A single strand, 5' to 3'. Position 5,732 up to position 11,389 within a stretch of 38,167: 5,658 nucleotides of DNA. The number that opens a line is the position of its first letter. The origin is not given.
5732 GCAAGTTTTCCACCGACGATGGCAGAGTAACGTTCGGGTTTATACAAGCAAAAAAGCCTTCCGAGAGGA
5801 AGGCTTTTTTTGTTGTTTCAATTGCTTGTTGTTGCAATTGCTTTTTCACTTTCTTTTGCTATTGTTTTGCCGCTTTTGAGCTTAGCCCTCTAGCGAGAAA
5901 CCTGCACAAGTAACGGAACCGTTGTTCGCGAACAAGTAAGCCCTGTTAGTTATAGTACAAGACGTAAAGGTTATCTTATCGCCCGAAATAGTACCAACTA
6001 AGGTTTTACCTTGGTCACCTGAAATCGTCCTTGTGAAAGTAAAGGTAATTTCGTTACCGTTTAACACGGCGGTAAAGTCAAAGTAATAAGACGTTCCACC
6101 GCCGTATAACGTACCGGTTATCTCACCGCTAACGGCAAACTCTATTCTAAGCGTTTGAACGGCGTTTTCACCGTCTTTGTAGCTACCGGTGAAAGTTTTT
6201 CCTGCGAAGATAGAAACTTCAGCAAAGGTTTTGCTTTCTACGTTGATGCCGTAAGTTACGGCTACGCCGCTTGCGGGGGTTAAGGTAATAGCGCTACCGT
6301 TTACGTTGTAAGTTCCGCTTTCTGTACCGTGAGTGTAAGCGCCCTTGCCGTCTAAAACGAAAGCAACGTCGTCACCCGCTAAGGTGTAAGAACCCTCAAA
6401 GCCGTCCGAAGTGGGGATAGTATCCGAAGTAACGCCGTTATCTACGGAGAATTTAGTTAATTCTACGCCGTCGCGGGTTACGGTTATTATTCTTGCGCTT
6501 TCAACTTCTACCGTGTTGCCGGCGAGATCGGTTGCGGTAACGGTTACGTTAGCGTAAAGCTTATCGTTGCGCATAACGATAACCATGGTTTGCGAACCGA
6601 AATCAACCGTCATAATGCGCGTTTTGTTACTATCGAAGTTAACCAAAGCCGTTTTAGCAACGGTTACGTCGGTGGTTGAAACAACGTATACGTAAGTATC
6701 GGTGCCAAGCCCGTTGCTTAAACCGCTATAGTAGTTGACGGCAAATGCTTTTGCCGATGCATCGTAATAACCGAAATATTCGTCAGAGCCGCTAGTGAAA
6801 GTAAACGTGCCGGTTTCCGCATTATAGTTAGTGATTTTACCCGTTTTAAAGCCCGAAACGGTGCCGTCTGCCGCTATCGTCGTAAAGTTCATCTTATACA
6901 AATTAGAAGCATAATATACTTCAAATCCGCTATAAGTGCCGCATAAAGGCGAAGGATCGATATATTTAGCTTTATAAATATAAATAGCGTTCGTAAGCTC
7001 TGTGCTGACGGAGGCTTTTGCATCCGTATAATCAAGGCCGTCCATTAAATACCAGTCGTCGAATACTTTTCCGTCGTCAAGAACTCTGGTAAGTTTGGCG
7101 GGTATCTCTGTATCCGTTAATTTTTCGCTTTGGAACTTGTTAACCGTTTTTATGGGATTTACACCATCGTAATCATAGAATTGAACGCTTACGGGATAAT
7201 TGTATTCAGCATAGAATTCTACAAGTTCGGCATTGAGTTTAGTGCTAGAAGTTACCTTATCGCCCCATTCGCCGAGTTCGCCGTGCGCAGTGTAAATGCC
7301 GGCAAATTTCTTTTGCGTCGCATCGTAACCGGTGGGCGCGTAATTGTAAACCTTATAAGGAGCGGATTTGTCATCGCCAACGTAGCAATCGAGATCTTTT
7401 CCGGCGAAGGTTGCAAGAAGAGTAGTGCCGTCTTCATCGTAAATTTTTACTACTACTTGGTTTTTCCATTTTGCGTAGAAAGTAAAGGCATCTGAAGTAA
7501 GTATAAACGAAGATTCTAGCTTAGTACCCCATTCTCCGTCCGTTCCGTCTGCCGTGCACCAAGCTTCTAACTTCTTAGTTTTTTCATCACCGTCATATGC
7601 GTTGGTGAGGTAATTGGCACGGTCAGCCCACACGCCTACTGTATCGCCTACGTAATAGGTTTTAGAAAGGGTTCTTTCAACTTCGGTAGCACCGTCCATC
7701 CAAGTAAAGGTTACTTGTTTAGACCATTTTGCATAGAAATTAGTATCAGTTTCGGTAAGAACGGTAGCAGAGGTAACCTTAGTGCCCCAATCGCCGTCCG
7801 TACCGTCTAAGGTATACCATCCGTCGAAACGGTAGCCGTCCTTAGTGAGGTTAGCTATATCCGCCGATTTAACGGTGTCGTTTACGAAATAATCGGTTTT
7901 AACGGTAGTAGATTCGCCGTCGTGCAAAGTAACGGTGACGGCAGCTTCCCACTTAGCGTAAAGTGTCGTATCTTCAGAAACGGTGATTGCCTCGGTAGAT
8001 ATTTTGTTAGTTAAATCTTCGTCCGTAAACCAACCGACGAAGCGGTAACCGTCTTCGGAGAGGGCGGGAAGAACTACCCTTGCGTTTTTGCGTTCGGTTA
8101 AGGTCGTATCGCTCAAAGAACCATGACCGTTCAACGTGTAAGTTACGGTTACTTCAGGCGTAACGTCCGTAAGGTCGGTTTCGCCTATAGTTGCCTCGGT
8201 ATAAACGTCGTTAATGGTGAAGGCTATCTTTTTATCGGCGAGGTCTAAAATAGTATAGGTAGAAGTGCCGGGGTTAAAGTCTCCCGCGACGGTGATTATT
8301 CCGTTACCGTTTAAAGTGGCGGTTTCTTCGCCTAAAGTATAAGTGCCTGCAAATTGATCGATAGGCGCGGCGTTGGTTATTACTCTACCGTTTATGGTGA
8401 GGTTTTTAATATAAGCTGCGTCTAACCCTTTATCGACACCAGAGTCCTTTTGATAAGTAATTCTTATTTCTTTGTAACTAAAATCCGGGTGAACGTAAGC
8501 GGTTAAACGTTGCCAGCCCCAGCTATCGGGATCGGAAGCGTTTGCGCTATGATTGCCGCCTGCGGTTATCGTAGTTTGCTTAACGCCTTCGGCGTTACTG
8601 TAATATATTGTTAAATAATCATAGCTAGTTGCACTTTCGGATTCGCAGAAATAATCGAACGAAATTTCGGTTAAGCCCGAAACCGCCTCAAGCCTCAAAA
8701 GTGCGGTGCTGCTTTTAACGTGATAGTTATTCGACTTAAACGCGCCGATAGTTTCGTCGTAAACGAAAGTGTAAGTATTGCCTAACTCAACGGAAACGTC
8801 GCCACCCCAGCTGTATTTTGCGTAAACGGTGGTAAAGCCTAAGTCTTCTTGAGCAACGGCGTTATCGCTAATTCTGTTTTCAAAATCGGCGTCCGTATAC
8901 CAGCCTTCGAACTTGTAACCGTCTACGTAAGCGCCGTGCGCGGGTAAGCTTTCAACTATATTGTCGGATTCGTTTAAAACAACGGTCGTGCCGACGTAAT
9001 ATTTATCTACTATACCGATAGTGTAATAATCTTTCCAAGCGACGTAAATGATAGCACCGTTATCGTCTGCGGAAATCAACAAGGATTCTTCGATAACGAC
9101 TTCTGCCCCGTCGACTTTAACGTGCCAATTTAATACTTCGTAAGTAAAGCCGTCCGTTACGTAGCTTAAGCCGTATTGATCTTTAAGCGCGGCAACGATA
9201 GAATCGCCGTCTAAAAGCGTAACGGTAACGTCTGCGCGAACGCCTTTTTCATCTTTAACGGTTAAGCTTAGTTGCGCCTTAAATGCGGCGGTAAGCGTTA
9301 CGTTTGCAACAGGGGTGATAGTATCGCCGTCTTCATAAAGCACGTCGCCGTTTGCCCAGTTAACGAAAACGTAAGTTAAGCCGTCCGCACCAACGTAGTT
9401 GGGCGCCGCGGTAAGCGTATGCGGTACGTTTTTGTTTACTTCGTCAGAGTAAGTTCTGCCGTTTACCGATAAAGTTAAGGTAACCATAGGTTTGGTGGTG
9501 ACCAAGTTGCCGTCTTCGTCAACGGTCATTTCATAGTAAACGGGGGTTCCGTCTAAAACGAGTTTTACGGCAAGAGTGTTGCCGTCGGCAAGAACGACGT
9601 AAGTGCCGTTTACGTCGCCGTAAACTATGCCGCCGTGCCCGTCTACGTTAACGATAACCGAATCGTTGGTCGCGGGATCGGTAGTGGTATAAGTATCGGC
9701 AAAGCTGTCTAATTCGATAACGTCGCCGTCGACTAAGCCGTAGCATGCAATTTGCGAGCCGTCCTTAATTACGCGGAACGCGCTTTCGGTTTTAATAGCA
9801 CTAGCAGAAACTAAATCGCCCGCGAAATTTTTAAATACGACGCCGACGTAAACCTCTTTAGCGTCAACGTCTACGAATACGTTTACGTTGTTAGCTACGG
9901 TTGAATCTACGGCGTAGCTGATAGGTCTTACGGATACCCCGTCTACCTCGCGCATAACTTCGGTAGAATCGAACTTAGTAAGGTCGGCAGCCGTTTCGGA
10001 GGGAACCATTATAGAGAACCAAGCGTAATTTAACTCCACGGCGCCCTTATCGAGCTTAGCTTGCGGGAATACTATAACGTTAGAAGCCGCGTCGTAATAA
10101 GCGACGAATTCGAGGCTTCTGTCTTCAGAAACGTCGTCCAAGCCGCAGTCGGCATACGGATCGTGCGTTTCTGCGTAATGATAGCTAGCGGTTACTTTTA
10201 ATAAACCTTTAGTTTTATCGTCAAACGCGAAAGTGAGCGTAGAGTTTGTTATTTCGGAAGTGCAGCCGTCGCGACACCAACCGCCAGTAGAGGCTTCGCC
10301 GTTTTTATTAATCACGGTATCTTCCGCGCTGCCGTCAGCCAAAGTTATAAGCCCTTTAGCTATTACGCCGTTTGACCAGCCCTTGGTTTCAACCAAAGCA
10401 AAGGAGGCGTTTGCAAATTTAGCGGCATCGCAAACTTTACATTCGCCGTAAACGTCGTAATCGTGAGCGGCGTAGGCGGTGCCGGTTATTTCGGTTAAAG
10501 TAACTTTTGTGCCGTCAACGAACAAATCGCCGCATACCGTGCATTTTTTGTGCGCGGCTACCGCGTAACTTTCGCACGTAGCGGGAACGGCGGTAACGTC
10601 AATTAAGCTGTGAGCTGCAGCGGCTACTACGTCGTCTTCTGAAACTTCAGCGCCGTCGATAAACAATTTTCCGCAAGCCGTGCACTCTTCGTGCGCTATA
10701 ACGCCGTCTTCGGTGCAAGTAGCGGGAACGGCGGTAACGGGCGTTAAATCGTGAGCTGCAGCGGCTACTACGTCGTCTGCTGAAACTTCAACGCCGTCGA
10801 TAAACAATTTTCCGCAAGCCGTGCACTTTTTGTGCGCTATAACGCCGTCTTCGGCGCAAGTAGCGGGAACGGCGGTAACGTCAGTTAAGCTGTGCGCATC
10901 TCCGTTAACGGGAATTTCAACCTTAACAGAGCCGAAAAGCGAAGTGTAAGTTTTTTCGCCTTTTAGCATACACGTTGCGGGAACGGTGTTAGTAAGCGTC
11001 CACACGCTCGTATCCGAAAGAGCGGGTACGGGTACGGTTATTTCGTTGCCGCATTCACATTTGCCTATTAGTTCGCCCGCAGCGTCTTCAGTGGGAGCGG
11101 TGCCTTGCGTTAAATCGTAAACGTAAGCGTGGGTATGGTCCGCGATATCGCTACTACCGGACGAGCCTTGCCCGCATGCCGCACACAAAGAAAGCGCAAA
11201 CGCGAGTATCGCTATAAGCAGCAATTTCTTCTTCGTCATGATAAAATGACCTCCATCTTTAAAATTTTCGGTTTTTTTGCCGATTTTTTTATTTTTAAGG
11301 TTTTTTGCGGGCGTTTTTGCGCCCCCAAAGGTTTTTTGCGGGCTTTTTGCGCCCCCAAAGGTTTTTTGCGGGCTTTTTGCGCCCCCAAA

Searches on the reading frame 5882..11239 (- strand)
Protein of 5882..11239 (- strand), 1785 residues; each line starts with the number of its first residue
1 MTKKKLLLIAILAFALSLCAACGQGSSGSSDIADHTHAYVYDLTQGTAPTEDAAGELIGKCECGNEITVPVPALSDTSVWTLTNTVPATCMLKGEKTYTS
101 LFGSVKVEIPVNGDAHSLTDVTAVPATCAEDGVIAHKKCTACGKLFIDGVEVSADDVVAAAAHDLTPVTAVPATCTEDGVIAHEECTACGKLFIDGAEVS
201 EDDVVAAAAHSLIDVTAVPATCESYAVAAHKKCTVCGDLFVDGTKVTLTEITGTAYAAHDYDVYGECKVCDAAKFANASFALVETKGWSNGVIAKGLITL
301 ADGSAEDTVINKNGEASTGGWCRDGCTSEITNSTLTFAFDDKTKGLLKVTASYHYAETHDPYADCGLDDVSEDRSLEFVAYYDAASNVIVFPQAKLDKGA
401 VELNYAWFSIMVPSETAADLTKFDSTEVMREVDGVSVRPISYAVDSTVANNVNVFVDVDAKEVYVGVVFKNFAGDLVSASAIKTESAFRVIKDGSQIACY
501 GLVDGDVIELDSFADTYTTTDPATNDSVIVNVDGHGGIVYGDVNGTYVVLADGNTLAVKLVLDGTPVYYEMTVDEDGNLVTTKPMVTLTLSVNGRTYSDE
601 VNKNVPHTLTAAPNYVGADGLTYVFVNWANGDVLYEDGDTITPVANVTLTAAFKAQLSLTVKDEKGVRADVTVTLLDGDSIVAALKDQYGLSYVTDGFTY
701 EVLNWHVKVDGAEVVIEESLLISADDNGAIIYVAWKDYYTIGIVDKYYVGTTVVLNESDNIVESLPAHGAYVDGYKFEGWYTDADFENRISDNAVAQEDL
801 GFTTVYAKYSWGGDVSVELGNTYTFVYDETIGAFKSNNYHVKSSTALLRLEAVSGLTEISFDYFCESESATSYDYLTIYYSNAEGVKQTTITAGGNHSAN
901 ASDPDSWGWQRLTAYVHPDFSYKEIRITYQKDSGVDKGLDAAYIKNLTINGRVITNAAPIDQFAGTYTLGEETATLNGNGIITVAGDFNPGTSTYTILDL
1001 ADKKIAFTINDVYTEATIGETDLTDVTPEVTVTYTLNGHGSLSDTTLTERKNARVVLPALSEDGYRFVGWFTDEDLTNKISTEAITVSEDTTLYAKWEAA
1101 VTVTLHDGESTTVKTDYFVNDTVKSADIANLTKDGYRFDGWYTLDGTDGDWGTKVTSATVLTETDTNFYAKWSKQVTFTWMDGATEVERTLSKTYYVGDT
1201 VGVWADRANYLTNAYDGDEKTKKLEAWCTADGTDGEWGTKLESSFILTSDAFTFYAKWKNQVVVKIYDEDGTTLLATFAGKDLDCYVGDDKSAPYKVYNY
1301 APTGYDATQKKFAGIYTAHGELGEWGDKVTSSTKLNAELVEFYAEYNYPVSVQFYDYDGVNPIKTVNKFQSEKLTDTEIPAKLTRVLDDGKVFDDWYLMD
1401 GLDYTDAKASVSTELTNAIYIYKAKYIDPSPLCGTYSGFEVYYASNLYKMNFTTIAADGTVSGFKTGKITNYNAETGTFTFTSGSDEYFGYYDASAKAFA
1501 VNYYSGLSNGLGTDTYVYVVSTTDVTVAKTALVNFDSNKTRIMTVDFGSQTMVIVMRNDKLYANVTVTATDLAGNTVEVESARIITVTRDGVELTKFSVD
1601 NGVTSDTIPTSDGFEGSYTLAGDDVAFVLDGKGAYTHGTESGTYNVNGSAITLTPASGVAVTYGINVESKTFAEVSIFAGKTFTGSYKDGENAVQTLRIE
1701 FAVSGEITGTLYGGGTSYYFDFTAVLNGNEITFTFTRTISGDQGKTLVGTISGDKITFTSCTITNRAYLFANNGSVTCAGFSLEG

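Call 8: search_protein_families(library=pfam, proteins=[window:5882-11239:-])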
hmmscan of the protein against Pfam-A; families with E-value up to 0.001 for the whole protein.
window:5882-11239:- (1785 aa): 2 families
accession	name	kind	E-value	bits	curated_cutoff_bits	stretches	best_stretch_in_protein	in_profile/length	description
PF09479.16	Flg_new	-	1.8e-25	89.2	27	3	1031-1096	2-65/65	Listeria-Bacteroides repeat domain (List_Bact_rpt)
PF18998.6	Flg_new_2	-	2.4e-06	27.8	23.6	1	1030-1099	1-71/73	Divergent InlB B-repeat domain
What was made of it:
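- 5882..11239 (-): Gene for the 1785-aa surface lipoprotein with Listeria-Bacteroides (Flg_new) repeats. Pfam PF09479, E = 1.8e-25 (call 8).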

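Call 14: find_encoding_contigs(protein=window:5882-11239:-, flank=10000, max_places=10)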
Protein window:5882-11239:- (1785 aa): no gene with exactly this product is on record in the collection.

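Call 17: find_homologous_proteins(query=window:5882-11239:-, max_evalue=1e-10)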
Query window:5882-11239:- (1785 aa): 184 proteins with E <= 1e-10 among 8000 candidates; the best 120 are listed.
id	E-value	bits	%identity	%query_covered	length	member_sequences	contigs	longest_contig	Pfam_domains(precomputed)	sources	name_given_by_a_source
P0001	0.0e+0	4001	100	100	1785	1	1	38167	PF09479.17,PF18998.7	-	-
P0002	0.0e+0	3008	81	90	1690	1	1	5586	PF09479.17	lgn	-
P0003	3.1e-221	756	40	37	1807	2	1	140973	-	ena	-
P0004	1.1e-220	754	41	37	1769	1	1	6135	-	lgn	-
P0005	1.8e-174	601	32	42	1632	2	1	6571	PF06750.19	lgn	-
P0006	8.8e-112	393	32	10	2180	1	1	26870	PF09479.17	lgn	-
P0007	6.3e-103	364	25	40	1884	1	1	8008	PF09479.17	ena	-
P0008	3.7e-102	361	27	64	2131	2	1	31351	PF09479.17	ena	-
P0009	1.4e-99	352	27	64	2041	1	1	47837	PF09479.17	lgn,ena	-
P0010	5.3e-99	351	35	24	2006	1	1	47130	PF09479.17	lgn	-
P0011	1.2e-98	349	27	64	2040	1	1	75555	PF09479.17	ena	-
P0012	2.4e-98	348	27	64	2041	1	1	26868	PF09479.17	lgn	-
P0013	2.6e-98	348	27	64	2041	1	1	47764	PF09479.17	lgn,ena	-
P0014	3.5e-98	348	27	62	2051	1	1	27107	PF09479.17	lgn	-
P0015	4.7e-98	347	28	64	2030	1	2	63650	PF09479.17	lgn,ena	-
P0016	5.1e-98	347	27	62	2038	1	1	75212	PF09479.17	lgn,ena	-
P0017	6.6e-98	347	27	64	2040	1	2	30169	PF09479.17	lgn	-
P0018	1.7e-95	339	27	66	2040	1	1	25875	PF09479.17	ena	-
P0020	5.1e-94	334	27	64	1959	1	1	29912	PF09479.17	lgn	-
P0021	6.5e-94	334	27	64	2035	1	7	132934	PF09479.17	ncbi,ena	-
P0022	1.3e-92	329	27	64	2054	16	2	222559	PF09479.17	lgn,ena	-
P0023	2.2e-92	329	26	62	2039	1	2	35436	PF09479.17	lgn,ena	-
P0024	3.8e-92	328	27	64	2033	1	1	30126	PF09479.17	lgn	-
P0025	1.1e-91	326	30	17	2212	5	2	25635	PF09479.17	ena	-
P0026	5.2e-91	324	26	62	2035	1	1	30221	PF09479.17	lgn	-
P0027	3.2e-89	318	27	64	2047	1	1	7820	PF09479.17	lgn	-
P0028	8.6e-89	317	27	62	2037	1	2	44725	PF09479.17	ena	-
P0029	5.2e-88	314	27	62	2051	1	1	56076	PF09479.17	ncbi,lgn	-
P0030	9.8e-88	313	27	64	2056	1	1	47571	PF09479.17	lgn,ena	-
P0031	2.0e-87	312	26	62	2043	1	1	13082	PF09479.17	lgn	-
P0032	1.2e-86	310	27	64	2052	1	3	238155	PF09479.17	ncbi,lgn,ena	-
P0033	1.7e-86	309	27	62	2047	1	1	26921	PF09479.17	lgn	-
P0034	2.2e-86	309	27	64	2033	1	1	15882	PF09479.17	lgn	-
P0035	5.3e-86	308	27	64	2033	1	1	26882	PF09479.17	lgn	-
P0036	1.2e-85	306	27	62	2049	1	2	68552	PF09479.17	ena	-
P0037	1.0e-84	303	26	62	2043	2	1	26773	PF09479.17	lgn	-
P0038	1.3e-84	303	26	62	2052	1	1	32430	PF09479.17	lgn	-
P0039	2.7e-84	302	26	64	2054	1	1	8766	PF09479.17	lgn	-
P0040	3.2e-84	302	27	64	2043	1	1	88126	PF09479.17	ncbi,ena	-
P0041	5.2e-84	301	26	64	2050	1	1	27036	PF09479.17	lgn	-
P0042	6.2e-84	301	27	62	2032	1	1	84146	PF09479.17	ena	-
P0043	1.8e-83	299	27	64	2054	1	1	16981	PF09479.17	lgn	-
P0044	4.7e-83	298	26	62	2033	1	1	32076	PF09479.17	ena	-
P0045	8.7e-83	297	27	62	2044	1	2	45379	PF09479.17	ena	-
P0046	1.4e-82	296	27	64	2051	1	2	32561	PF09479.17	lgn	-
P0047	1.3e-81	293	27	64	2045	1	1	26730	PF09479.17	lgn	-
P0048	1.4e-81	293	27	64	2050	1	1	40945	PF09479.17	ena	-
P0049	6.3e-81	291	27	62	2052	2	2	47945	PF09479.17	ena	-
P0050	8.8e-81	290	26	62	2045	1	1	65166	PF09479.17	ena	-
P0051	9.2e-81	290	27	62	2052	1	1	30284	PF09479.17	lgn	-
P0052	1.3e-80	290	27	64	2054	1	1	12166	PF09479.17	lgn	-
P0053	2.5e-80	289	27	62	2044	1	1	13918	PF09479.17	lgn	-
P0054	9.6e-80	287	27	62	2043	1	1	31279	PF09479.17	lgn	-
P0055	1.2e-79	286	27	62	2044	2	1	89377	PF09479.17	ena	-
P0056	2.1e-79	286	27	64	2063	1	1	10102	PF09479.17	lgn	-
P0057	3.5e-79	285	26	62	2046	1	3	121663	PF09479.17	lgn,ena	-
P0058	4.0e-79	285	27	62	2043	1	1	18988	PF09479.17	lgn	-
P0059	4.4e-79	285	27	64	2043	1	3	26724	PF09479.17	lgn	-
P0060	4.8e-79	284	27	64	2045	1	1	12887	PF09479.17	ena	-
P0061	6.1e-79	284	26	62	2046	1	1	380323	PF09479.17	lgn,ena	-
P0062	1.1e-78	283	27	64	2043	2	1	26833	PF09479.17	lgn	-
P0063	1.3e-78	283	27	64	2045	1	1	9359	PF09479.17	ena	-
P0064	1.6e-78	283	27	64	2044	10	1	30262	PF09479.17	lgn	-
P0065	1.7e-78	283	27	64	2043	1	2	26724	PF09479.17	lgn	-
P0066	2.8e-78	282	27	64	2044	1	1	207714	PF09479.17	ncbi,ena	-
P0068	4.7e-78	281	27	62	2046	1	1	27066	PF09479.17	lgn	-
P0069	6.1e-78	281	26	62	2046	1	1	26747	PF09479.17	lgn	-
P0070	9.2e-78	280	27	62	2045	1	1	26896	PF09479.17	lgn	-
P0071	1.4e-77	280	27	64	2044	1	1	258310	PF09479.17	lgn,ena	-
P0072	1.1e-76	277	27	64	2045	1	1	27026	PF09479.17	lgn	-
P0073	2.8e-76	275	27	62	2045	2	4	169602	PF09479.17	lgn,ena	-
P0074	3.7e-76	275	26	62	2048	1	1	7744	PF09479.17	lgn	-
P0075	4.9e-76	274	27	62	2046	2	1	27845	PF09479.17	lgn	-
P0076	5.3e-76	274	27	62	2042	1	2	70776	PF09479.17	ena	-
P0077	6.0e-76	274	27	64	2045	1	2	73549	PF09479.17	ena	-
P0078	1.2e-75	273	27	62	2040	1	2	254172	PF09479.17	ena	-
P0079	4.8e-75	271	27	62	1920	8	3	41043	PF09479.17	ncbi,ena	-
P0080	9.3e-74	267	26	62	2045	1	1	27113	PF09479.17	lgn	-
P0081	3.9e-73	265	27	62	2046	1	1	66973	PF09479.17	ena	-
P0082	5.3e-71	258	29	25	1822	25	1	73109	PF09479.17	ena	-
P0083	2.6e-69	252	29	15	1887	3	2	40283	PF09479.17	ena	-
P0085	1.1e-66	243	29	22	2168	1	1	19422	PF09479.17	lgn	-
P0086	2.9e-66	242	24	29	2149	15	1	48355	PF09479.17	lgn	-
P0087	7.9e-66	241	26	41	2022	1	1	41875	PF09479.17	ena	-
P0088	2.6e-65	239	26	23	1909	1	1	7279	PF09479.17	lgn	-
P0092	6.9e-57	211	30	14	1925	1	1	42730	PF09479.17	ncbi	-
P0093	8.2e-57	211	28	45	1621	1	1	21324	PF09479.17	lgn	-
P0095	1.3e-55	207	28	13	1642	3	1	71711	PF09479.17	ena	-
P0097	4.3e-54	202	28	20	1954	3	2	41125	PF09479.17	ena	-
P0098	4.9e-53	198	26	62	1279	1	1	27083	PF09479.17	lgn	-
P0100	2.9e-47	179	24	41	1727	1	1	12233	PF09479.17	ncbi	-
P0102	9.7e-37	144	41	5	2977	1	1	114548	PF09479.17,PF07523.19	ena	-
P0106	2.0e-29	120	34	12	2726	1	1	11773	PF21764.4,PF09479.17,PF26182.1,PF22359.3,PF02368.25,PF26918.1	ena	-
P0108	3.3e-28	116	32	11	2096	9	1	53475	PF09479.17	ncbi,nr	ncbi:MAG: InlB B-repeat-containing protein, partial [Oscillospiraceae bacterium]|nr:InlB B-repeat-co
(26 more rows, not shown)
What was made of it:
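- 5882..11239 (-): P0001 has the same length (call 17).
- Checked: The public protein collection also holds the 1785-aa product (P0001, call 17).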

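Call 18: find_encoding_contigs(protein=P0002, flank=10000)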
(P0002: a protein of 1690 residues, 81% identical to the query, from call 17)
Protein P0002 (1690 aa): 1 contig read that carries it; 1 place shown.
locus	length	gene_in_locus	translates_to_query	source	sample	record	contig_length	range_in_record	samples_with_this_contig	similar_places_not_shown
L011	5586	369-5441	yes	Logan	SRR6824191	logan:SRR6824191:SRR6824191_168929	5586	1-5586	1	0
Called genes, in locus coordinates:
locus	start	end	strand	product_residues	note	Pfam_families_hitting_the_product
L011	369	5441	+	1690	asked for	PF09479:Flg_new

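Call 19: find_encoding_contigs(protein=P0003, flank=10000)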
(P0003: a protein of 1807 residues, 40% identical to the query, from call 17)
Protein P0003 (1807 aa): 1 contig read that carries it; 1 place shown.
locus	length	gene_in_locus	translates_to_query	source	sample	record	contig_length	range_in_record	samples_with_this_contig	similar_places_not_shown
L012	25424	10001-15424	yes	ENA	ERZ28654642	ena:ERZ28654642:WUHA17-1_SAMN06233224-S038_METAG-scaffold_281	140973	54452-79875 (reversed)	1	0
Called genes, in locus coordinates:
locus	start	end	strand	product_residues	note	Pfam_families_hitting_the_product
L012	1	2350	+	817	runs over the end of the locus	-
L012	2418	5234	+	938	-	-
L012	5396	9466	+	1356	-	PF07523:Big_3 (faint)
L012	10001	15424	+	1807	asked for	-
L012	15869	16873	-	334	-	PF14057:GGGtGRT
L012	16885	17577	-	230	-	-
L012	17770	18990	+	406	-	PF00579:tRNA-synt_1b, PF22421:SYY_C-terminal, PF01479:S4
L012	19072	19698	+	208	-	PF01205:Impact_N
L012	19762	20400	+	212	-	PF27462:RecX_N, PF21981:RecX_HTH3 (faint), PF02631:RecX_HTH2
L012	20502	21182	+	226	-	PF03099:BPL_LplA_LipB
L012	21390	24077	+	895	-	PF00403:HMA, PF00122:E1-E2_ATPase, PF00702:Hydrolase, PF00403:HMA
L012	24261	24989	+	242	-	PF01569:PAP2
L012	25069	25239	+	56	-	-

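Call 20: find_encoding_contigs(protein=P0004, flank=10000)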
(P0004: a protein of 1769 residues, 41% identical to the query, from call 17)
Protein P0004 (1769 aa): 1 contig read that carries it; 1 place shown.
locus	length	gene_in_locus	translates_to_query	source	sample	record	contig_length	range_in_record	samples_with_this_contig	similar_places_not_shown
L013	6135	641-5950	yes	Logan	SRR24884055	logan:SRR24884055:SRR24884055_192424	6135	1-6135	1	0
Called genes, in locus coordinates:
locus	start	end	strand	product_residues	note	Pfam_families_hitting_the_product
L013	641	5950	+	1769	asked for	-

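Call 31: find_encoding_contigs(protein=P0001, flank=10000)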
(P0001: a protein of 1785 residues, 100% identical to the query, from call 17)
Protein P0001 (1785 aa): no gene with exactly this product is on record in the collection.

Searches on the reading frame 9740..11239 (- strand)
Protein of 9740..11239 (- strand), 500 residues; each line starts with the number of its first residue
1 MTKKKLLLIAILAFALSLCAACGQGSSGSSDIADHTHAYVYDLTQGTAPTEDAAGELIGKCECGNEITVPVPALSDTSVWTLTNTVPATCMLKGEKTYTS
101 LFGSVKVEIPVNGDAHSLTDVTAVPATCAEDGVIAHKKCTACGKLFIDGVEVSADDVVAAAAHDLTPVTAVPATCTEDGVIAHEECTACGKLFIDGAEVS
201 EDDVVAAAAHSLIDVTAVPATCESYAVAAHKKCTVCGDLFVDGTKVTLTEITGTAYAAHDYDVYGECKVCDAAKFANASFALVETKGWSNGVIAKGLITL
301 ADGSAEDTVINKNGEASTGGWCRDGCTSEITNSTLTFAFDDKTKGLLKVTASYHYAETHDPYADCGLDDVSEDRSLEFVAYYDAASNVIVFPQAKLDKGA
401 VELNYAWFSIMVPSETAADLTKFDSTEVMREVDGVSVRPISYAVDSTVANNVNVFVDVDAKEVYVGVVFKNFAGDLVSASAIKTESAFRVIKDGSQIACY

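Call 29: find_related_loci(query=window:9740-11239:-, collection=metagenome_contigs, flank=10000)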
Query window:9740-11239:- (500 aa) in metagenome_contigs; peptide patterns used: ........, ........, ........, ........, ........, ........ (x = any residue, [..] = any of these).
108 stretches matched a pattern, but none encodes a relative of the query by tblastn (E <= 1e-3).
